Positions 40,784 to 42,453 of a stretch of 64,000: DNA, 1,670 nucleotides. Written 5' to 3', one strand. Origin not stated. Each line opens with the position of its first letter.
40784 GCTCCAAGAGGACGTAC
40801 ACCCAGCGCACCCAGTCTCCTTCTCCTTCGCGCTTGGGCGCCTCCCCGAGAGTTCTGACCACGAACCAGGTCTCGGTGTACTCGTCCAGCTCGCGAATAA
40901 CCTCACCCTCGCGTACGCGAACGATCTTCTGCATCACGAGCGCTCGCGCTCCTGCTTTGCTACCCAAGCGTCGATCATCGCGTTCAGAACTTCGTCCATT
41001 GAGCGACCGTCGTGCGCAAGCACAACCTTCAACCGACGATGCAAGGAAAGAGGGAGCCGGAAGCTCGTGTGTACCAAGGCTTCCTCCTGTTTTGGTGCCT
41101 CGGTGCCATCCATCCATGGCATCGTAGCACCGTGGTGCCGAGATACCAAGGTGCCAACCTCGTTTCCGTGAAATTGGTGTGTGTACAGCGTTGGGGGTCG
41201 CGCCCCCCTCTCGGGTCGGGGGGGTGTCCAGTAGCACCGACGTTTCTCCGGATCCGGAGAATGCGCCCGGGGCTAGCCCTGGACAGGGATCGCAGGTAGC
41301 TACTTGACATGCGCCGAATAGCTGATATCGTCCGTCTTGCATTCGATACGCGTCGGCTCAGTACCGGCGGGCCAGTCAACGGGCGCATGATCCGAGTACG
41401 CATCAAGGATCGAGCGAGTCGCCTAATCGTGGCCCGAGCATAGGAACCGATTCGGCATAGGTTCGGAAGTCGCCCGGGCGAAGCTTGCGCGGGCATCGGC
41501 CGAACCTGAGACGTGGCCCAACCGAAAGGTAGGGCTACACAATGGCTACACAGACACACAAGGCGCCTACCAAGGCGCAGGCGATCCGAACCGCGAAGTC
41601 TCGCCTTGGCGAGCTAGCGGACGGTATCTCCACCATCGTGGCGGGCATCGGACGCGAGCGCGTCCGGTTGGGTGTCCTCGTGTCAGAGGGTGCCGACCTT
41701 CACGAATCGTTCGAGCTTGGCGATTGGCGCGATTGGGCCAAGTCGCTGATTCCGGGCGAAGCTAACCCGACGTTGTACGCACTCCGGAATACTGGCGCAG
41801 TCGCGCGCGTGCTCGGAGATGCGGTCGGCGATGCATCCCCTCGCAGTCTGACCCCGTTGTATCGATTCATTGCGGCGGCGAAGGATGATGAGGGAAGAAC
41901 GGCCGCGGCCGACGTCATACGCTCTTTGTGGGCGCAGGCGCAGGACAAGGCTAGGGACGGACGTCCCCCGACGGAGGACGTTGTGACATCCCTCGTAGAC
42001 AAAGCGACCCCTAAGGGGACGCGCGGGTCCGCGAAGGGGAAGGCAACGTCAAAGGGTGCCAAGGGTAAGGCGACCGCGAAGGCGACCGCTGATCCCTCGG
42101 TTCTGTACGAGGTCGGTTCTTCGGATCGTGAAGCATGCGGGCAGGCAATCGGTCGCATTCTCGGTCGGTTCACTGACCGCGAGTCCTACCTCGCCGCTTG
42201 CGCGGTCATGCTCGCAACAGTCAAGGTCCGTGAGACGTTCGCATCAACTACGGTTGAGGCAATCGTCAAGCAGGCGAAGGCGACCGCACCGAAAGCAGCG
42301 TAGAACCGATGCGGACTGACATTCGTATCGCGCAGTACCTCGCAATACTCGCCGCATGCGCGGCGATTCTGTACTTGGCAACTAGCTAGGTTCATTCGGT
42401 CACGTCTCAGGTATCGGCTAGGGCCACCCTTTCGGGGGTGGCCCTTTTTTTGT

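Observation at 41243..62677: Dispersed 22-bp perfect-palindrome family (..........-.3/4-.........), 16 copies, almost all in the rightward early arm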

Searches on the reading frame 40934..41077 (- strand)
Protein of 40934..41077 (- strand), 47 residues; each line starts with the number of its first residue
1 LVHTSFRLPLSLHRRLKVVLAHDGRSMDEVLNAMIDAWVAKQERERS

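Call 10: search_protein_families(library=pfam, proteins=[window:40934-41077:-])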
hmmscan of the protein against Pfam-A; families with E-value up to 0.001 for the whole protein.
window:40934-41077:- (47 aa): 1 family
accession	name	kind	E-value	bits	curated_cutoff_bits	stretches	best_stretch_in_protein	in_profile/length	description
PF23807.1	RHH_10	-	2.9e-05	24.7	27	1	7-46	29-68/84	Ribbon-helix-helix protein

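Call 25: search_protein_families(library=phrogs, max_evalue=0.001, proteins=[window:40934-41077:-])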
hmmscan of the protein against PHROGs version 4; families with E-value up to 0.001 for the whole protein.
window:40934-41077:- (47 aa): 1 family
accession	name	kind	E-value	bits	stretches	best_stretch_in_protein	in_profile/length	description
phrog_6506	-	transcription regulation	0.00051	21.1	1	5-47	13-55/59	Arc-like repressor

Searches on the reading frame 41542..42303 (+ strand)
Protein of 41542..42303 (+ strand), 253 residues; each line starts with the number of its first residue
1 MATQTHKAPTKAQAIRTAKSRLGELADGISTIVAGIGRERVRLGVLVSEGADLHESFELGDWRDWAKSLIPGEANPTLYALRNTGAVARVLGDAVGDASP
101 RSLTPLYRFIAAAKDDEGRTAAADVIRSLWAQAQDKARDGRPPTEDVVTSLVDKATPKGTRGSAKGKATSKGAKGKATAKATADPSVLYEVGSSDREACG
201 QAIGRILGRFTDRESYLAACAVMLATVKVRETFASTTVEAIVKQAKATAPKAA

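Call 10: search_protein_families(library=pfam, proteins=[window:41542-42303:+])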
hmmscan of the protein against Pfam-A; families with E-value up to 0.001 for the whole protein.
window:41542-42303:+ (253 aa): 0 families

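Call 25: search_protein_families(library=phrogs, max_evalue=0.001, proteins=[window:41542-42303:+])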
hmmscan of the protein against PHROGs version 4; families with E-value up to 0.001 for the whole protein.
window:41542-42303:+ (253 aa): 0 families

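Call 30: search_protein_families(library=pfam, max_evalue=1, proteins=[window:41542-42303:+])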
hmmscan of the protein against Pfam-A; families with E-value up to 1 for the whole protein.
window:41542-42303:+ (253 aa): 0 families

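Call 48: find_homologous_proteins(query=window:41542-42303:+)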
Query window:41542-42303:+ (253 aa): 3 proteins with E <= 0.001 among 2300 candidates.
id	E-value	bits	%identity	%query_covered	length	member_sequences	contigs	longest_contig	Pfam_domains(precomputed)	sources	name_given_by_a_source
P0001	9.5e-155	531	100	100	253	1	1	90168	-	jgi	jgi:hypothetical protein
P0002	1.3e-134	465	89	100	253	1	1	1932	-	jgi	-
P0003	8.6e-103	361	72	100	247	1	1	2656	-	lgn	-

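Call 49: find_encoding_contigs(protein=P0002, flank=10000)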
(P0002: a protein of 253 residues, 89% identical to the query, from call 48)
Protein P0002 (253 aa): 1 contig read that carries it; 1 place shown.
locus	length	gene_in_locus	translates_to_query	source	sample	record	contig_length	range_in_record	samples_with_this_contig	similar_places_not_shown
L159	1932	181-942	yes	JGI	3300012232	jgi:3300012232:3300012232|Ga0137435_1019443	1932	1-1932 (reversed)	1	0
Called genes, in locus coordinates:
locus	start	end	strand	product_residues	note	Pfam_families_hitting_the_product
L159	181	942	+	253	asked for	-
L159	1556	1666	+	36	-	-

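Call 50: find_encoding_contigs(protein=P0003, flank=10000)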
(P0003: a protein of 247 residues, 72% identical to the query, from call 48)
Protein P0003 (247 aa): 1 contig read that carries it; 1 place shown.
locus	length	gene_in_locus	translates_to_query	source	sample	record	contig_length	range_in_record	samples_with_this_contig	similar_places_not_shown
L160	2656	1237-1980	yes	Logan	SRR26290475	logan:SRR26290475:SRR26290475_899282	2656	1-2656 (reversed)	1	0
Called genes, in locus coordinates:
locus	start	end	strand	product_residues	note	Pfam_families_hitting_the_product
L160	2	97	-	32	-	?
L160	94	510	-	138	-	-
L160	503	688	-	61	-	-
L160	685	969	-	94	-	PF01402:RHH_1 (weak)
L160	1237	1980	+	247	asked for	-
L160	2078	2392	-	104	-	-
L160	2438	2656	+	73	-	?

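Call 51: find_encoding_contigs(protein=P0001, flank=10000)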
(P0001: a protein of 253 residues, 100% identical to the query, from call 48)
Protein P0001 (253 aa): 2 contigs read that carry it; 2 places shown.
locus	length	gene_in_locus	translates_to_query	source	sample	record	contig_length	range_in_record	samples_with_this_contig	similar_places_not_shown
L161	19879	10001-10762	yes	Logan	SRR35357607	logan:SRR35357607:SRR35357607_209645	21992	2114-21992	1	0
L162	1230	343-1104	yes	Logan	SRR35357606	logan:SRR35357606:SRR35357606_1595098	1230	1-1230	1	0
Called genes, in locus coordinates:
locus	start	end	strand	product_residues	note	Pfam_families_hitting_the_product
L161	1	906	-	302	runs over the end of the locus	PF01145:Band_7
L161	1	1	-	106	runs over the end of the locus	-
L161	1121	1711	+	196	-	-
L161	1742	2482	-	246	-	-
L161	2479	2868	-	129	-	-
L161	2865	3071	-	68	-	-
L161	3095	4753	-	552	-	-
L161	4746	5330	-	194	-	-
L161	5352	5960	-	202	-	PF04545:Sigma70_r4 (faint), PF08281:Sigma70_r4_2 (faint), PF13384:HTH_23 (faint), PF13518:HTH_28 (faint), PF00196:GerE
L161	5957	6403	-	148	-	-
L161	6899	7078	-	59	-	-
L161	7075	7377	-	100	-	-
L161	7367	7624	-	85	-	-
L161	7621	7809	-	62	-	-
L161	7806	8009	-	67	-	-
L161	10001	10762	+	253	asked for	-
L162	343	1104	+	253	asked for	-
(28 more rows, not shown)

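Call 60: predict_structure(alignment_id=A1)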
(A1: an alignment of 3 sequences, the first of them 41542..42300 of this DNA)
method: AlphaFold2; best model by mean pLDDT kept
length: 253 residues; sequences in the alignment: 3
mean_pLDDT: 51.4   pTM: 0.40
mean pLDDT of the five models: 51.4, 42.5, 40.9, 40.0, 38.3
residues with pLDDT >= 90: 0; 70-90: 49; 50-70: 59; < 50: 145
segments of 3 or more residues with pLDDT < 50: 1-6, 36-38, 90-116, 136-145, 156-211, 213-242, 249-253
pLDDT, mean of each block of 10 residues (from residue 1): 54 83 76 58 72 82 83 62 57 37 38 45 52 49 48 49 29 27 28 36 44 48 39 42 49 45
secondary structure, 60 per line:
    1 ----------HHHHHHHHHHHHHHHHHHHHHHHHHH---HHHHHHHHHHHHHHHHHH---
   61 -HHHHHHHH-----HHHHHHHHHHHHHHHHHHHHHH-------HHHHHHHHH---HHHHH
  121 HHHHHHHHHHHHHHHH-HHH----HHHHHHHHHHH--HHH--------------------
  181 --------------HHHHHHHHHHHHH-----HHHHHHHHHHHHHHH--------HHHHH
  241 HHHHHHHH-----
elements in order: H11-36 H40-57 H62-69 H75-96 H104-112 H116-136 H145-155 H195-207 H213-227 H236-248
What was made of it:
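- Tried and rejected: The model was too poor to use (pLDDT 51, call 60).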

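Call 76: search_solved_structures(query=A1, max_evalue=10)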
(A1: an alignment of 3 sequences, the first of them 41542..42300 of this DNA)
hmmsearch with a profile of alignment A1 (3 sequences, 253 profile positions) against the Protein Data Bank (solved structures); distinct sequences matched with E-value up to 10: 1.
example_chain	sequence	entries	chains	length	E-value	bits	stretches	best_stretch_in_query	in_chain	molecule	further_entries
9fs6_b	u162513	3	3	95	0.48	13.1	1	160-231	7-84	LSU ribosomal protein S26E (Rps26E)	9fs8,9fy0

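Call 85: search_protein_representatives(alignment_id=A1)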
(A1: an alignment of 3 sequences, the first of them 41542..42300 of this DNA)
Query: 3 sequences, 253 profile positions. Proteins with E-value up to 0.001 (for the whole library): 50; up to 1e-10: 33; up to 1e-30: 7. The best 50 are listed.
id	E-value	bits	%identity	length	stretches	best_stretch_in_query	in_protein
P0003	1.9e-144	496.2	-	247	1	3-253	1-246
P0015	2.8e-47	177.8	-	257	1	14-245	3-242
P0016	1.1e-44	169.3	-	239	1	16-244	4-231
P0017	1.4e-42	162.4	-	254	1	11-244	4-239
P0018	4.1e-36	141.2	-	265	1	15-248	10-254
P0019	4.2e-36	141.1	-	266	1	10-249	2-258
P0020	1.0e-30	123.5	-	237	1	15-248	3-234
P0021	1.9e-30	122.6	-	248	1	28-252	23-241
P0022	2.7e-30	122.1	-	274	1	59-250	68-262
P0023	4.6e-30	121.4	-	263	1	24-232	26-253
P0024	9.6e-25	103.9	-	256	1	25-243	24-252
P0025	3.0e-24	102.3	-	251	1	14-246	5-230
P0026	1.4e-22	96.9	-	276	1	12-240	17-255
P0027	3.4e-21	92.3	-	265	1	25-240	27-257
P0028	7.3e-21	91.2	-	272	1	14-253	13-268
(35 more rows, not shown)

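Call 88: search_protein_families(library=pfam, alignment_id=A5, max_evalue=0.01)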
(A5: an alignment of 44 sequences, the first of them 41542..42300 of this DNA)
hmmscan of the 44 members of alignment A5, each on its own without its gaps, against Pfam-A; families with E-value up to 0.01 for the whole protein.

A. member 1, window:41542-42300:+ (253 aa): 0 families

B. families by the number of members that match (of 44 scanned): 4 families
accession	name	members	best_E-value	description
PF13305.11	TetR_C_33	1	0.00046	Tetracyclin repressor-like, C-terminal domain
PF18284.7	DNA_meth_N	1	0.00087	DNA methylase N-terminal domain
PF17246.8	CDC24_OB1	1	0.0028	Cell division control protein 24, OB domain 1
PF15975.10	Flot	1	0.0065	Flotillin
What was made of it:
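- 41542..42303 (+): Orphan 253-aa protein and the candidate binder. It has a helical N-terminal domain, a disordered Lys/Ala/Gly-rich linker and a helical C-terminal domain. Pfam and PHROGs give nothing (calls 10, 25, 30, 88).
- On ParB/KorB-type protein with palindromic sites: No such domain occurs in the 253-aa family (call 88), and no ParA was found among the window proteins scanned.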

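Call 89: search_solved_structures(query=A5, max_evalue=5)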
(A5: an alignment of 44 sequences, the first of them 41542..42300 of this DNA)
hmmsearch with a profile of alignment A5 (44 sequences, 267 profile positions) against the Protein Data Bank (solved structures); distinct sequences matched with E-value up to 5: 5.
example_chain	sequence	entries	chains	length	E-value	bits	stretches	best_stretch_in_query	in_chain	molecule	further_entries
8glv_Ea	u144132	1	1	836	0.00029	23.9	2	145-192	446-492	ATPase AAA-type core domain-containing protein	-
1dt1_A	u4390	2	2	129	0.34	13.8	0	115-155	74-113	CYTOCHROME C552 | Cytochrome c-552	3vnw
1c52_A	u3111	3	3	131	0.36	13.8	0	115-155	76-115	CYTOCHROME-C552 | Cytochrome c-552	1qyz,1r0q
1foc_A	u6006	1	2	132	0.37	13.7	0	115-155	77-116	CYTOCHROME RC557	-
2fwl_A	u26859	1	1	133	0.38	13.7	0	115-155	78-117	Cytochrome c-552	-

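Call 90: find_encoding_contigs(protein=P0015, flank=10000)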
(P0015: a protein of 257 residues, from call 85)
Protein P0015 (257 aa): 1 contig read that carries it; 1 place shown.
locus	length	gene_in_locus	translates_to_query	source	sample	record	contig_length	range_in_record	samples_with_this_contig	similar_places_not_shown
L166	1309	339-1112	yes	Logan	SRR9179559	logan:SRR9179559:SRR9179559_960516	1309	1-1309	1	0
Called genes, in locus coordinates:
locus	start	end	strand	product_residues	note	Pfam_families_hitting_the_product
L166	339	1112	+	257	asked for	-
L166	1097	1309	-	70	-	?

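Call 92: find_encoding_contigs(protein=P0016, flank=10000)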
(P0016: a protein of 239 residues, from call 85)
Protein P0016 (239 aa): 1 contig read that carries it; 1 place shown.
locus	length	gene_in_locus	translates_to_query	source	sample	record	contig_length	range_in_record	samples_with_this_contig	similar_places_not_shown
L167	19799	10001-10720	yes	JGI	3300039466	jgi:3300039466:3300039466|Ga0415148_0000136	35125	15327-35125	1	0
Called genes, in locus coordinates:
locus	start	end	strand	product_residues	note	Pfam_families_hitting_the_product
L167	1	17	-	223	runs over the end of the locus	-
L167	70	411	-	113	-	-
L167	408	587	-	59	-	-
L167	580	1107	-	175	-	PF13489:Methyltransf_23 (faint)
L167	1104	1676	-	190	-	PF02585:PIG-L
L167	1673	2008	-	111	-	-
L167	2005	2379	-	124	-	-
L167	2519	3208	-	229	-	-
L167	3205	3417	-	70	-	-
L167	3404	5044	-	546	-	PF17289:Terminase_6C (weak)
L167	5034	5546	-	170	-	-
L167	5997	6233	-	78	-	-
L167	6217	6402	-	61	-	-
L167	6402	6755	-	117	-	-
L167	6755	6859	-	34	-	-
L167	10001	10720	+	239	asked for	-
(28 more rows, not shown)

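Call 93: find_encoding_contigs(protein=P0017, flank=10000)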
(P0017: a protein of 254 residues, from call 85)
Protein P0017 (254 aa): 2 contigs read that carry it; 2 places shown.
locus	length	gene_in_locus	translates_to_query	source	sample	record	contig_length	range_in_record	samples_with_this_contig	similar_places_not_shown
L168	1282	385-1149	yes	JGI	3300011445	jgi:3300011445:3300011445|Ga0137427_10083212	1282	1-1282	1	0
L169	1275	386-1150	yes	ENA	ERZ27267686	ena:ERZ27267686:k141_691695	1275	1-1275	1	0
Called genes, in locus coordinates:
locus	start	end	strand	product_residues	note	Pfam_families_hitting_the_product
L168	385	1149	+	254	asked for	-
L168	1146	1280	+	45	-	?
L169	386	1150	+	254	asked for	-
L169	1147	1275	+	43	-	?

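Call 94: find_encoding_contigs(protein=P0018, flank=10000)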
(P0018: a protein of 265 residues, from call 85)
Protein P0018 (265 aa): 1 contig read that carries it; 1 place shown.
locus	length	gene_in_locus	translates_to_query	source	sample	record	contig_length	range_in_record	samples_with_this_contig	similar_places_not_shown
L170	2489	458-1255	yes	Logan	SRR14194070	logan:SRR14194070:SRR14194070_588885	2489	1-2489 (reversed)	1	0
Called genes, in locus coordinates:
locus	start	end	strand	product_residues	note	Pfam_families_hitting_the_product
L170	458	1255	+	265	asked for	-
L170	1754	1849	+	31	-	-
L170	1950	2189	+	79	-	-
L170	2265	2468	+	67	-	-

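Call 97: predict_structure(alignment_id=A5)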
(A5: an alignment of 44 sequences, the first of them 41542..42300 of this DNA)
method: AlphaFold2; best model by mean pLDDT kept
length: 253 residues; sequences in the alignment: 44
mean_pLDDT: 88.2   pTM: 0.60
mean pLDDT of the five models: 88.2, 87.7, 86.8, 86.8, 86.5
residues with pLDDT >= 90: 194; 70-90: 23; 50-70: 14; < 50: 22
segments of 3 or more residues with pLDDT < 50: 172-189
pLDDT, mean of each block of 10 residues (from residue 1): 88 95 92 92 98 97 98 97 98 96 97 97 98 94 95 84 52 47 44 79 95 97 95 94 93 67
secondary structure, 60 per line:
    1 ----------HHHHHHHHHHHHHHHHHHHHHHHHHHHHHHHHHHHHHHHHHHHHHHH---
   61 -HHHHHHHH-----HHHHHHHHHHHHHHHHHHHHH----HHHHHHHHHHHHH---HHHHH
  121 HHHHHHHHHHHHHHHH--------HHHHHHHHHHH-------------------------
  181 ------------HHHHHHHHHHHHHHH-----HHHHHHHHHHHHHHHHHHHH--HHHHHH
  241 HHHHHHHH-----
elements in order: H11-57 H62-69 H75-95 H100-112 H116-136 H145-155 H193-207 H213-232 H235-248
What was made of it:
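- The protein has a linker followed by a C-terminal domain (call 97).
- Tried and rejected: A 44-sequence alignment gave pLDDT 88 (call 97).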

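Call 107: fold_search(model_id=the predicted structure, library=pdb)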
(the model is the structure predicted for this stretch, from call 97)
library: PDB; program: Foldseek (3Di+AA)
matches with E <= 10: 128; with E <= 0.001: 0
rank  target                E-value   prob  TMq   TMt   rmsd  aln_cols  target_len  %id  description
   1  4akv_B                6.8e-01  0.15  0.16  0.13  25.9       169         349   15  Crystal structure of human sorting nexin 33 (SNX33) (released 2012-08-01)
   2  8jdh_B                8.9e-01  0.25  0.17  0.28  13.0       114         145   21  Crystal structure of anti-CRISPR AcrIF25 (released 2024-05-29)
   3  1r6b                  9.4e-01  0.33  0.20  0.08   6.2        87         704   16  High resolution crystal structure of ClpA (released 2004-08-24)
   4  7vea_aM               1.0e+00  0.12  0.14  0.05  14.4       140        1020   17  Pentacylindrical allophycocyanin core from Thermosynechococcus vulcanus (released 2022-06-22)
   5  4akv_A                1.1e+00  0.12  0.16  0.12  25.8       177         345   14  Crystal structure of human sorting nexin 33 (SNX33) (released 2012-08-01)
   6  5y6p_G7               1.1e+00  0.10  0.13  0.18  16.6       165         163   12  Structure of the phycobilisome from the red alga Griffithsia pacifica (released 2017-11-15)
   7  8jdh_A                1.5e+00  0.09  0.13  0.21  16.6       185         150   14  Crystal structure of anti-CRISPR AcrIF25 (released 2024-05-29)
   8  7tcd                  1.7e+00  0.18  0.23  0.15  12.4       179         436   16  LOV2-DARPIN fusion: D13 (released 2023-07-05)
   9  4oo1_H                1.9e+00  0.38  0.19  0.18   4.5        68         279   15  Structure of an Rrp6-RNA exosome complex bound to poly(A) RNA (released 2014-07-02)
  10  4wbp_B                1.9e+00  0.09  0.14  0.24  13.4       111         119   14  Crystal structure of the HR-1 domain of human caprin-1 in the P3121 space group (released 2015-10-21)
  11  9k82_A                1.9e+00  0.08  0.16  0.19  13.3       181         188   14  Cryo-EM structure of designed zinc-induced filament Fiber-n5-Zn1-HEHE-917 (released 2025-10-29)
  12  5j97_B                2.0e+00  0.11  0.17  0.26  11.2       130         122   11  Dimerization domain of cytoplasmic activation/proliferation-associated protein-2 (caprin-2) (released 2017-08-09)
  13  9mgb_A                2.0e+00  0.05  0.12  0.16  17.8       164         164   13  scFv antibody CL33 bound to R-phycoerythrin (released 2025-08-06)
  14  7xgg_A                2.2e+00  0.07  0.15  0.22  15.0       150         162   15  Crystal structure of BCL-xL in complex with computationally designed inhibitor protein (released 2022-07-20)
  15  4m70_L                2.3e+00  0.08  0.12  0.25  14.0       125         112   14  Crystal structure of potato Rx-CC domain in complex with RanGAP2-WPP domain (released 2013-11-13)
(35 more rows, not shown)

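Call 110: fold_search(model_id=the predicted structure, library=viral)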
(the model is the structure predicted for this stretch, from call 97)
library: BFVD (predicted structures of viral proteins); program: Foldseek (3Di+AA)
matches with E <= 10: 179; with E <= 0.001: 0
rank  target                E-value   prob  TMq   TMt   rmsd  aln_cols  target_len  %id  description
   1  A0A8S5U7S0            2.1e-02  0.99  0.32  0.34  10.0       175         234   14  Uncharacterized protein [Podoviridae sp. ctdet19]
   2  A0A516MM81            2.1e-02  0.98  0.32  0.32  23.3       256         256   14  (no name in the UniProt tables at hand)
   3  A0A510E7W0            1.0e-01  0.99  0.34  0.17  12.1       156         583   14  (no name in the UniProt tables at hand)
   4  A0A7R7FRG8            1.0e-01  0.28  0.18  0.15  17.5       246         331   13  52K protein [Bovine adenovirus 7]
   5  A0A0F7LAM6            1.3e-01  0.75  0.31  0.31  18.2       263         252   14  DUF3102 domain-containing protein [uncultured marine virus]
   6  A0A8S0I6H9            1.6e-01  0.85  0.32  0.26  24.4       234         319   12  (no name in the UniProt tables at hand)
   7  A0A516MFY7            2.2e-01  0.96  0.33  0.28  10.4       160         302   18  (no name in the UniProt tables at hand)
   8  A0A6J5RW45            4.6e-01  0.33  0.25  0.20  28.2       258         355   15  DUF3102 domain-containing protein [uncultured Caudovirales phage]
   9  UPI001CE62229         4.8e-01  0.15  0.15  0.11  15.2       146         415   16  (no name look-up for this kind of identifier)
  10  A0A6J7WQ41            5.4e-01  0.16  0.19  0.16  28.2       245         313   16  Uncharacterized protein [uncultured Caudovirales phage]
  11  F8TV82                6.3e-01  0.08  0.13  0.14  26.1       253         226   14  (no name in the UniProt tables at hand)
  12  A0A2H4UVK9            7.8e-01  0.18  0.19  0.23  20.9       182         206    9  Transmembrane protein [Bodo saltans virus]
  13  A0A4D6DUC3            8.2e-01  0.21  0.17  0.27   9.0       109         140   12  Uncharacterized protein [Enterococcus phage vB_EfaP_Ef6.3]
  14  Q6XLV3                8.2e-01  0.15  0.18  0.19  32.2       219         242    9  FirrV-1-F4 [Feldmannia irregularis virus a]
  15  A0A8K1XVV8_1          8.7e-01  0.07  0.15  0.05  25.1       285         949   16  (no name in the UniProt tables at hand)
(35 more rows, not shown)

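Call 111: find_encoding_contigs(protein=P0019, flank=10000)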
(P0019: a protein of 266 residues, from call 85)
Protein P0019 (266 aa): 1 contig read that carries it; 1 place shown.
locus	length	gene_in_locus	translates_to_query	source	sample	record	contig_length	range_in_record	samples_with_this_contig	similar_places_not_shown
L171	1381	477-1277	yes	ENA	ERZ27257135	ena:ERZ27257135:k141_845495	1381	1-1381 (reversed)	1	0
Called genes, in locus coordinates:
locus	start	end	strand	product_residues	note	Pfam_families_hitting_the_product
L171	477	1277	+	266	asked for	-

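Call 112: find_encoding_contigs(protein=P0025, flank=10000)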
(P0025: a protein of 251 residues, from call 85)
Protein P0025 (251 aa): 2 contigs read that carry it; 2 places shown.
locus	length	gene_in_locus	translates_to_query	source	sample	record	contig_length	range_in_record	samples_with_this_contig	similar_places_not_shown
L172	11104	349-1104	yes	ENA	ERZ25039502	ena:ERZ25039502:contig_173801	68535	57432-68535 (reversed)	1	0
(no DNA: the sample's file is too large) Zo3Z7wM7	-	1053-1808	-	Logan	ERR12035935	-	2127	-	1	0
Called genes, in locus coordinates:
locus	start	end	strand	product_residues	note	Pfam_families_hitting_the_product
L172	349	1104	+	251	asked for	-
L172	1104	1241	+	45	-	-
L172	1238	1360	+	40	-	-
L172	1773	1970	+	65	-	-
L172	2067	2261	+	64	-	-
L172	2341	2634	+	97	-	-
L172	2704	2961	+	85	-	-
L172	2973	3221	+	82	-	-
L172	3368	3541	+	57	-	-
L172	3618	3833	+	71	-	-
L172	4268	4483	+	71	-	-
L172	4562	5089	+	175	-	-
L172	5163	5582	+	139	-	-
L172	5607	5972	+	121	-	-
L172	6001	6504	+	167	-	-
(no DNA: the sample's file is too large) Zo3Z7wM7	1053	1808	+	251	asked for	-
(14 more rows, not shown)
